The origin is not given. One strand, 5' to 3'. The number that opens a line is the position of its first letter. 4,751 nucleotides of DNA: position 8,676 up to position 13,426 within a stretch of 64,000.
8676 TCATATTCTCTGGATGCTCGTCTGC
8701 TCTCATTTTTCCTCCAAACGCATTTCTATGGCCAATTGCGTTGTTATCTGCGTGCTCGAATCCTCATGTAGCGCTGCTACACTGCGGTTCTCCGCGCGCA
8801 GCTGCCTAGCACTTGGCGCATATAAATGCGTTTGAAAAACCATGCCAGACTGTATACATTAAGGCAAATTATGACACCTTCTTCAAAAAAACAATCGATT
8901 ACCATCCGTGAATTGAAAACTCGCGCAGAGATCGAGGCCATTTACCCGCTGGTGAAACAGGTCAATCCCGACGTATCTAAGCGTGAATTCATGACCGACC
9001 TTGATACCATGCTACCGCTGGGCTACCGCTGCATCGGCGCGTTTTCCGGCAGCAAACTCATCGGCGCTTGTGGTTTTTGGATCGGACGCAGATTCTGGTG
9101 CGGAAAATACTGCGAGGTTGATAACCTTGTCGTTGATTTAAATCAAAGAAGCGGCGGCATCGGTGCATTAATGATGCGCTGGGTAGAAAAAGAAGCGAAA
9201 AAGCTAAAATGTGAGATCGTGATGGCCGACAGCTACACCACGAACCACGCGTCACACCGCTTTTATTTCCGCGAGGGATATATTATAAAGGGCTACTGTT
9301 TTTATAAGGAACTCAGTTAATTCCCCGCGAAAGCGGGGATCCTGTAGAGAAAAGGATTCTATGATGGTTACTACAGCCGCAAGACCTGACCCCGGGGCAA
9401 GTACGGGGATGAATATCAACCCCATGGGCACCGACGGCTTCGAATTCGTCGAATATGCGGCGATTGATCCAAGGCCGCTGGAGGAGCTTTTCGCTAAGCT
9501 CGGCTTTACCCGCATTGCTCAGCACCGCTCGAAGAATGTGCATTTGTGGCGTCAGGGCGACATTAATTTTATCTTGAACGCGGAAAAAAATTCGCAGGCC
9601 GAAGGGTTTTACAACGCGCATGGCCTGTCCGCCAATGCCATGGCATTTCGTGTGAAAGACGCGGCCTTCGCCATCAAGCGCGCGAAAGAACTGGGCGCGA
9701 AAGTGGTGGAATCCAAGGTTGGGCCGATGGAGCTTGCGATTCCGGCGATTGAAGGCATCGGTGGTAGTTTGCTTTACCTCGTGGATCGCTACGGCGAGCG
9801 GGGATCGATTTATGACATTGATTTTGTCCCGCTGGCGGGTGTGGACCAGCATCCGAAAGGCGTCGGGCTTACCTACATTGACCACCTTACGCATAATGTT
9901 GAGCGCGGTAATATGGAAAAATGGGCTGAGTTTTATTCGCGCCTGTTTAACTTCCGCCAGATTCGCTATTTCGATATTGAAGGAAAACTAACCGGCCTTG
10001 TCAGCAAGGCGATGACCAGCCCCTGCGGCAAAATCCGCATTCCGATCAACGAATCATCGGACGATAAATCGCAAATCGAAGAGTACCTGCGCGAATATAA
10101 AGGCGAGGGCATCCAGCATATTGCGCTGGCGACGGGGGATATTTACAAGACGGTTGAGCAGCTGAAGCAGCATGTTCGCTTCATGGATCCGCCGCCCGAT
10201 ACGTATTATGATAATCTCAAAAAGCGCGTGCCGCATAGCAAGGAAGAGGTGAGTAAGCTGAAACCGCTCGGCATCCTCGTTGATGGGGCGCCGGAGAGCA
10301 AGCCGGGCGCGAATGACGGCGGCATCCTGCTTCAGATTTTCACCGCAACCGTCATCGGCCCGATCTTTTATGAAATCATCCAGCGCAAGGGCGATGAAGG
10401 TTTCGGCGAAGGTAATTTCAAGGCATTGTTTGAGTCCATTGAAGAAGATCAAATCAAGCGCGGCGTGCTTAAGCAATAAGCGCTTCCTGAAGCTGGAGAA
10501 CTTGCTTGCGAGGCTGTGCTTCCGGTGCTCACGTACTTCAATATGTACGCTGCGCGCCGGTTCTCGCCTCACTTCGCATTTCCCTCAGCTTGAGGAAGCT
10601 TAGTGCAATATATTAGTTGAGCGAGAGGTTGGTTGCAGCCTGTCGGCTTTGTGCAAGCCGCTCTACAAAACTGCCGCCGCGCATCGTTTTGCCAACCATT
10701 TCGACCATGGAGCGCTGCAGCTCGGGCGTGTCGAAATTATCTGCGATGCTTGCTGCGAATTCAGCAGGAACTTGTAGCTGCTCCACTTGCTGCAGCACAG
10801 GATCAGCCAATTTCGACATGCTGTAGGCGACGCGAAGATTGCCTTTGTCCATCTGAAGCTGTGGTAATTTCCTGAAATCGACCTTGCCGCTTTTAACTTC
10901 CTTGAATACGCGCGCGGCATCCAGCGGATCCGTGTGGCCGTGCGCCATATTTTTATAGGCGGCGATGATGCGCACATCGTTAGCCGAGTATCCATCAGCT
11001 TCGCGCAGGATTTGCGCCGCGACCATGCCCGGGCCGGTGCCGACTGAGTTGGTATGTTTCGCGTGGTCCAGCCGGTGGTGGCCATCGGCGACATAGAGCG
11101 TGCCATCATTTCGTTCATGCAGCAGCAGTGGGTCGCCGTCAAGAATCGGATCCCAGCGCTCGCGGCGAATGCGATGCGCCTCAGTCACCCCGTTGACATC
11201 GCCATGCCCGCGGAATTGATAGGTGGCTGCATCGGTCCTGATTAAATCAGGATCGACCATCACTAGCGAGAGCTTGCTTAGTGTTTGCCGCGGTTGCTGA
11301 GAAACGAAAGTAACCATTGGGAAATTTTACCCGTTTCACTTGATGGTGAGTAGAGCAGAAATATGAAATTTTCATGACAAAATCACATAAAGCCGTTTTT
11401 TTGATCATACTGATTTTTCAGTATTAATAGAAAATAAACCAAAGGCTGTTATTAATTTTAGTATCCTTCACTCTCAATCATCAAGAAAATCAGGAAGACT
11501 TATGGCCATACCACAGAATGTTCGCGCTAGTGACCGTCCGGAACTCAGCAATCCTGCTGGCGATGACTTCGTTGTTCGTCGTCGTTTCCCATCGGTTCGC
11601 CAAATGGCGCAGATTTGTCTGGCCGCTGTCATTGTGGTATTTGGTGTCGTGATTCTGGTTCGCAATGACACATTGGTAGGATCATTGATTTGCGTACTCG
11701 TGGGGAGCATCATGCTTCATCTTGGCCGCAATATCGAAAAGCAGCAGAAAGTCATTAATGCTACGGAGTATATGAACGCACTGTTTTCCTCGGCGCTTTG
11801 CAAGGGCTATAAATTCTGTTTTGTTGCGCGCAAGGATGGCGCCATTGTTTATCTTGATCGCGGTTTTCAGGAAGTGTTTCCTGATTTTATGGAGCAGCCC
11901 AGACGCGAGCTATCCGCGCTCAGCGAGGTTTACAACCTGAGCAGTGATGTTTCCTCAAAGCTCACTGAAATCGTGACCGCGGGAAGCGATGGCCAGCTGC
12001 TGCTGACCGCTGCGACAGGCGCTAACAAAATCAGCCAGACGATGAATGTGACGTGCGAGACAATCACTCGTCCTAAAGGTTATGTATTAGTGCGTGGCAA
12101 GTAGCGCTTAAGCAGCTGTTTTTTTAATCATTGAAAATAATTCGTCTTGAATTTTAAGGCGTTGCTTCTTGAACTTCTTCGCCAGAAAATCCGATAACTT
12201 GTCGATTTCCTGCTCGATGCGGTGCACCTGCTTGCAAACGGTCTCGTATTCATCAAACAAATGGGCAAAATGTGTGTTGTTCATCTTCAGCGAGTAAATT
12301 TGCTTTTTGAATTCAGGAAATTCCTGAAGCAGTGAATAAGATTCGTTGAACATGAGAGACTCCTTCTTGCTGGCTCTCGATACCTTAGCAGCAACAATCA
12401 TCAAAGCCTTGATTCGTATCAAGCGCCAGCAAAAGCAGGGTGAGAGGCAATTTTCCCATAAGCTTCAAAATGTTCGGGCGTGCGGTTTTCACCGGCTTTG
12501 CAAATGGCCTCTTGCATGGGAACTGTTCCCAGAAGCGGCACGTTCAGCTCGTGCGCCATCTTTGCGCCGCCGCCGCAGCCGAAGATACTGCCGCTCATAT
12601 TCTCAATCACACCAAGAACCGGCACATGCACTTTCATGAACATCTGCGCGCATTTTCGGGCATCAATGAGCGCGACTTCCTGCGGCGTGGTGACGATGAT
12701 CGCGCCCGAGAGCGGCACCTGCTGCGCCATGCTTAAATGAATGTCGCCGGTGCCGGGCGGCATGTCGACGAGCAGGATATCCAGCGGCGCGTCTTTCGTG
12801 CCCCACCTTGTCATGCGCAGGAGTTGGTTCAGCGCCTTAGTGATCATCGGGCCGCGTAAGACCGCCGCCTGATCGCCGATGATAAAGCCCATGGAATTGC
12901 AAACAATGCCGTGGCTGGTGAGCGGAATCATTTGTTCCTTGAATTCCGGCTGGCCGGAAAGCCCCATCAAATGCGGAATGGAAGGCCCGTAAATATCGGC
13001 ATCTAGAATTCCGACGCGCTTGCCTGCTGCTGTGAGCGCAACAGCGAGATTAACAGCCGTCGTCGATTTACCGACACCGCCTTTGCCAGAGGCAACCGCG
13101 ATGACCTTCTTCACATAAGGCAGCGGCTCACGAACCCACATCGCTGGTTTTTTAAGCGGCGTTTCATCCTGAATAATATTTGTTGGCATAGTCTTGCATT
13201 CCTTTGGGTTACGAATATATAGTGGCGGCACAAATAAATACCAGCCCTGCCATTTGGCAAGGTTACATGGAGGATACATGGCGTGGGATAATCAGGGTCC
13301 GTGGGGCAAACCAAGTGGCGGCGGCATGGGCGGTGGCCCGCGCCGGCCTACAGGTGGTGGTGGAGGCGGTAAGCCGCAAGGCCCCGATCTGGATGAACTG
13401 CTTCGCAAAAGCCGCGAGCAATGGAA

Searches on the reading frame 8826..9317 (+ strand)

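Call 65: search_protein_families(library=pfam, proteins=[window:8826-9317:+], max_evalue=0.00001)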
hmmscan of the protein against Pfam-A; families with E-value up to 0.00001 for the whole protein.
window:8826-9317:+ (164 aa): 2 families
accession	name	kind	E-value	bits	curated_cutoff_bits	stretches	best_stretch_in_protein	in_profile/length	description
PF00583.31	Acetyltransf_1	-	4.5e-13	49.9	20.7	1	48-148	13-112/116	Acetyltransferase (GNAT) family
PF13508.13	Acetyltransf_7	-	3e-07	31.1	27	1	69-153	5-83/84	Acetyltransferase (GNAT) domain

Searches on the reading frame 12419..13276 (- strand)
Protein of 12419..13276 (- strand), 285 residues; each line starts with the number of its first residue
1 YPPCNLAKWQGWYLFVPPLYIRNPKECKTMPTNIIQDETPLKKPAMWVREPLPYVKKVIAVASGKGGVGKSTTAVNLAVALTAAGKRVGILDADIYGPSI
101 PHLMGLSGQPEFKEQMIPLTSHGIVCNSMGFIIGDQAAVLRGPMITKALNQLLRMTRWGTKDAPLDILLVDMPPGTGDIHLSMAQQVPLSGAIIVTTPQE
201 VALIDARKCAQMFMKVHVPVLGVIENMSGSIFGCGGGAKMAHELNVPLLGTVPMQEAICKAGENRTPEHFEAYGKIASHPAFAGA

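Call 66: search_protein_families(library=pfam, proteins=[window:12419-13276:-], max_evalue=0.00001)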
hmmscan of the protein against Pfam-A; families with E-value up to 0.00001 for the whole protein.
window:12419-13276:- (285 aa): 5 families
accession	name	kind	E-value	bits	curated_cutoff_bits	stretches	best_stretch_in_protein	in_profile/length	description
PF10609.15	ParA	-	2.1e-80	270.1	27.1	1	55-269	2-226/246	NUBPL iron-transfer P-loop NTPase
PF01656.29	CbiA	-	2.6e-15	56.9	25.4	1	59-265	1-122/125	CobQ/CobB/MinD/ParA nucleotide binding domain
PF13614.12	AAA_31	-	5.8e-11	43.1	27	1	57-95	2-40/177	AAA domain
PF09140.17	MipZ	-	7.2e-09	35.8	20.7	1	58-106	2-50/262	ATPase MipZ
PF00142.24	Fer4_NifH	-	2.2e-08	34.3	25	0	63-94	6-37/271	4Fe-4S iron sulfur cluster binding proteins, NifH/frxC family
